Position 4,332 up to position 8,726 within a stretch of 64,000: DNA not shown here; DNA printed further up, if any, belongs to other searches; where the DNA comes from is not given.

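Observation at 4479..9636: Split SIR2 effector + NACHT-like STAND NTPase with overlapping reading frames (Avs5-like architecture as two genes)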

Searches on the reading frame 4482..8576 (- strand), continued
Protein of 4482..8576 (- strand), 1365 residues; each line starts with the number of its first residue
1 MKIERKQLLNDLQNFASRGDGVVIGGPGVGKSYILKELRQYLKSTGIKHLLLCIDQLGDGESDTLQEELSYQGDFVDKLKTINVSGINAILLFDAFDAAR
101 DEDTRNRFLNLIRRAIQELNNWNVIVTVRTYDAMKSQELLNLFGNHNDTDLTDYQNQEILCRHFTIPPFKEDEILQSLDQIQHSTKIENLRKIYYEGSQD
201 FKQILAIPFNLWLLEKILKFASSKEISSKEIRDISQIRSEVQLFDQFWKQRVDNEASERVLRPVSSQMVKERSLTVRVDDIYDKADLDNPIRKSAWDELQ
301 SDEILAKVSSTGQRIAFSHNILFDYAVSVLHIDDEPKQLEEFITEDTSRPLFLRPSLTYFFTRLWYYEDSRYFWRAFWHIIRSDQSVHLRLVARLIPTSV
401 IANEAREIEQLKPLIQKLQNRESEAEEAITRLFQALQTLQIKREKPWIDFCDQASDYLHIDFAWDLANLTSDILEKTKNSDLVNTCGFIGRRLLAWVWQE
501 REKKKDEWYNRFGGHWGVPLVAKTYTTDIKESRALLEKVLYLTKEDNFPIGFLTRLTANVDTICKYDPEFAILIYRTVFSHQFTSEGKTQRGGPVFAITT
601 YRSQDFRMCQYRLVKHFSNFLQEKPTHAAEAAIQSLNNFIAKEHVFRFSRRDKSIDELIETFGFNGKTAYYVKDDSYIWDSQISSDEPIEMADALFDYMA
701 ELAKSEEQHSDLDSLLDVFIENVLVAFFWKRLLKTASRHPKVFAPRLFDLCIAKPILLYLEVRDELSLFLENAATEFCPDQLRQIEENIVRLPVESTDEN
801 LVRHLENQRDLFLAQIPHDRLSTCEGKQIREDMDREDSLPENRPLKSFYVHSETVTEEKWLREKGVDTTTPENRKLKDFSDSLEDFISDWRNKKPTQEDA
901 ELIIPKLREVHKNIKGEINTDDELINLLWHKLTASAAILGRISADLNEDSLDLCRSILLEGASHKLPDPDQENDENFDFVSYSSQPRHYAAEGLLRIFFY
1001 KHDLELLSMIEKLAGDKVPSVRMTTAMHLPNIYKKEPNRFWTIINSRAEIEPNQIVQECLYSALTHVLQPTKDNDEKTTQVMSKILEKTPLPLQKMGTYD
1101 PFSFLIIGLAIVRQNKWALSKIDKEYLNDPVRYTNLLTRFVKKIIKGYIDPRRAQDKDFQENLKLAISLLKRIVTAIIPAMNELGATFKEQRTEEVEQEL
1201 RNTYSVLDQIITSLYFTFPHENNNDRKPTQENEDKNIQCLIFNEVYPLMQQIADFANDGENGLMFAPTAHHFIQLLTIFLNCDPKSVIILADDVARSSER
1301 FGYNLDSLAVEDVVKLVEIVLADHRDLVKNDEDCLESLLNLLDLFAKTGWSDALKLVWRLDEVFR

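Call 83: get_annotated_region(hit=H1, flank=5000)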
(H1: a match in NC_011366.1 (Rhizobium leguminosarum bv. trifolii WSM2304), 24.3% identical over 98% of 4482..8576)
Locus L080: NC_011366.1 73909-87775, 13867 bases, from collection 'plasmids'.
description: Rhizobium leguminosarum bv. trifolii WSM2304 plasmid pRLG202, complete sequence
organism: Rhizobium leguminosarum bv. trifolii WSM2304 (NCBI taxid 395492)
taxonomy: Bacteria; Pseudomonadota; Alphaproteobacteria; Hyphomicrobiales; Rhizobiaceae; Rhizobium; Rhizobium leguminosarum; Rhizobium leguminosarum bv. trifolii WSM2304
host: -; source: -; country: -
typing (MOB-suite, as given by PLSDB): non-mobilizable
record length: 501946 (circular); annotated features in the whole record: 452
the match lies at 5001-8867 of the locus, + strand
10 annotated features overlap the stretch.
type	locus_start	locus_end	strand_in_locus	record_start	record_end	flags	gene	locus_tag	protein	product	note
CDS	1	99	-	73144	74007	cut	-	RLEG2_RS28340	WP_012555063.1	MurR/RpiR family transcriptional regulator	GO:0006355 - regulation of DNA-templated transcription [Evidence IEA]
CDS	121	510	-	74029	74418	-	-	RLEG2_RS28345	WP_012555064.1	RidA family protein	-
CDS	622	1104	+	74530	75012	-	-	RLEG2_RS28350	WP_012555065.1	hypothetical protein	-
CDS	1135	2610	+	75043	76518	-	-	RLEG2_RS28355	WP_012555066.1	M81 family metallopeptidase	-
CDS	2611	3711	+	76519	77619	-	-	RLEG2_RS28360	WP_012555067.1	D-TA family PLP-dependent enzyme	-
CDS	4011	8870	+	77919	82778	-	-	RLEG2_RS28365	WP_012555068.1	ATP-binding protein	-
CDS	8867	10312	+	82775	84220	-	-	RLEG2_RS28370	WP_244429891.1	hypothetical protein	-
CDS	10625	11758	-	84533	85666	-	ugpC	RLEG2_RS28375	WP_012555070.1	sn-glycerol-3-phosphate ABC transporter ATP-binding protein UgpC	-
CDS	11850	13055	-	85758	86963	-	-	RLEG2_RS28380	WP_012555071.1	ABC transporter substrate-binding protein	-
CDS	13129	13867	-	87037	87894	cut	-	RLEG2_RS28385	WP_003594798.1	carbohydrate ABC transporter permease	GO:0008643 - carbohydrate transport [Evidence IEA]; GO:0055085 - transmembrane transport [Evidence IEA]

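Call 84: get_annotated_region(hit=H11, flank=5000)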
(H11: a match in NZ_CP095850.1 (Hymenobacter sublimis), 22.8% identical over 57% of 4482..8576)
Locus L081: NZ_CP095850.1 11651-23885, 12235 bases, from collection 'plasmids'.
description: Hymenobacter sublimis strain 5516 S-25 plasmid unnamed2, complete sequence
organism: Hymenobacter sublimis (NCBI taxid 2933777)
taxonomy: Bacteria; Bacteroidota; Cytophagia; Cytophagales; Hymenobacteraceae; Hymenobacter; Hymenobacter sublimis
host: -; source: single cell,air; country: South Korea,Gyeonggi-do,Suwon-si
typing (MOB-suite, as given by PLSDB): non-mobilizable
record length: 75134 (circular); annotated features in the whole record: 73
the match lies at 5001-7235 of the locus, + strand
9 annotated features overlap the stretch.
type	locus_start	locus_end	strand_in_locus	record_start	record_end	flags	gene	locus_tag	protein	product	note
CDS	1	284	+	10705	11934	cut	fdhA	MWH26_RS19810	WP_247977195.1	formaldehyde dehydrogenase, glutathione-independent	GO:0046292 - formaldehyde metabolic process [Evidence IEA]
CDS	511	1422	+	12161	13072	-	-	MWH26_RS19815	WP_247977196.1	AraC family transcriptional regulator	GO:0006355 - regulation of DNA-templated transcription [Evidence IEA]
CDS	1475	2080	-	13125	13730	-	-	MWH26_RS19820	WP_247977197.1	Crp/Fnr family transcriptional regulator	GO:0006355 - regulation of DNA-templated transcription [Evidence IEA]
CDS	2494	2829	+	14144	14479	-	-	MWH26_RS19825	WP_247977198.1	helix-turn-helix transcriptional regulator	-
CDS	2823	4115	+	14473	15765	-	-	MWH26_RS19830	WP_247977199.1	type II toxin-antitoxin system HipA family toxin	-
CDS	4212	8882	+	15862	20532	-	-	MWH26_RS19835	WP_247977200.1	ATP-binding protein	-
CDS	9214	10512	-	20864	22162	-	-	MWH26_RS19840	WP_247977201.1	hypothetical protein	-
CDS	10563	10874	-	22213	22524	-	-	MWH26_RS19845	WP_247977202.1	hypothetical protein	-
CDS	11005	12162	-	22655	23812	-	-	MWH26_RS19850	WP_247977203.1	DnaB-like helicase C-terminal domain-containing protein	-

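Call 85: search_protein_families(library=padloc, proteins=[L080:4011-8867:+, L080:8867-10309:+, L081:4212-8879:+], max_evalue=0.001)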
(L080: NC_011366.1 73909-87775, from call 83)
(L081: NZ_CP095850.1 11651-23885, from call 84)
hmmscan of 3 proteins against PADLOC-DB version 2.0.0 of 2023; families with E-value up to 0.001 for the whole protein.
L080:4011-8867:+ (1619 aa): 3 families
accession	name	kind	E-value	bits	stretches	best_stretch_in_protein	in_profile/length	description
PDLC04702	PDC-M54A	-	0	2279.3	1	1-1619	1-1621/1621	-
PDLC04700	PDC-M54A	-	1.1e-283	942.1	1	12-1618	2-1656/1657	-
PDLC04701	PDC-M54A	-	2.3e-268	891.3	1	474-1619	3-1144/1144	-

L080:8867-10309:+ (481 aa): 4 families
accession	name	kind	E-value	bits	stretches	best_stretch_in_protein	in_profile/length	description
PDLC04706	PDC-M54B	-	1.2e-188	625.7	1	1-481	1-475/475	-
PDLC04704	PDC-M54B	-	6.6e-53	178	1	36-480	45-505/507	-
PDLC04703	PDC-M54B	-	8.6e-44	148.2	1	44-442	50-427/496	-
PDLC04705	PDC-M54B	-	1.7e-21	74.7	2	27-243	37-258/480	-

L081:4212-8879:+ (1556 aa): 3 families
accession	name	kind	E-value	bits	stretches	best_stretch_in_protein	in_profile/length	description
PDLC04702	PDC-M54A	-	0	1102.9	1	2-1556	36-1621/1621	-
PDLC04700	PDC-M54A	-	3e-216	718.6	1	10-1556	35-1657/1657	-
PDLC04701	PDC-M54A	-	3.4e-120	400.6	1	429-1555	3-1143/1144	-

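Call 86: search_protein_families(library=pfam, proteins=[L080:4011-8867:+, L080:8867-10309:+, L081:4212-8879:+], max_evalue=0.01)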
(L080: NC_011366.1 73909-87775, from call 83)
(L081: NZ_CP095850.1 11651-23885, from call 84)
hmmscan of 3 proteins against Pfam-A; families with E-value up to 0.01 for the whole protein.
L080:4011-8867:+ (1619 aa): 3 families
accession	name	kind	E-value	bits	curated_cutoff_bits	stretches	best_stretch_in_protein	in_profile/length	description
PF13604.12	AAA_30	-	0.00015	22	27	1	309-393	7-95/191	AAA domain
PF13191.12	AAA_16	-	0.00025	22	32.6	1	314-411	22-124/167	AAA ATPase domain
PF03308.22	MeaB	-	0.008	15.6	23.1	0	323-358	38-73/273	Methylmalonyl Co-A mutase-associated GTPase MeaB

L080:8867-10309:+ (481 aa): 0 families

L081:4212-8879:+ (1556 aa): 1 family
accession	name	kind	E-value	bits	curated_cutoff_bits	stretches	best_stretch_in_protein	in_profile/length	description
PF13401.12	AAA_22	-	0.00014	22.6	27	1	277-326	6-55/130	AAA domain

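Call 97: search_protein_families(library=pfam, alignment_id=A1, max_evalue=0.001)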
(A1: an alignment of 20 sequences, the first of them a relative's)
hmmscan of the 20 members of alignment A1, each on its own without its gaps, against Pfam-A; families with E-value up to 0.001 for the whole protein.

A. member 1, P0001 (1365 aa): 3 families
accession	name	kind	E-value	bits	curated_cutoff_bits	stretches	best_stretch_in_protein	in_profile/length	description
PF13191.12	AAA_16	-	5.8e-05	24.1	32.6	0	4-119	8-127/167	AAA ATPase domain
PF05729.18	NACHT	-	0.00011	22.6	26.7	1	22-164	4-164/167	NACHT domain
PF20720.3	nSTAND3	-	0.00062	19.9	27.2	0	22-158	21-144/155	Novel STAND NTPase 3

B. families by the number of members that match (of 20 scanned): 6 families
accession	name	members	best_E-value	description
PF05729.18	NACHT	19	8.5e-08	NACHT domain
PF20720.3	nSTAND3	15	3.9e-05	Novel STAND NTPase 3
PF13401.12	AAA_22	14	2.7e-06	AAA domain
PF13191.12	AAA_16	9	5.8e-05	AAA ATPase domain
PF00004.35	AAA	4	0.00044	ATPase family associated with various cellular activities (AAA)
PF13604.12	AAA_30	1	0.00036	AAA domain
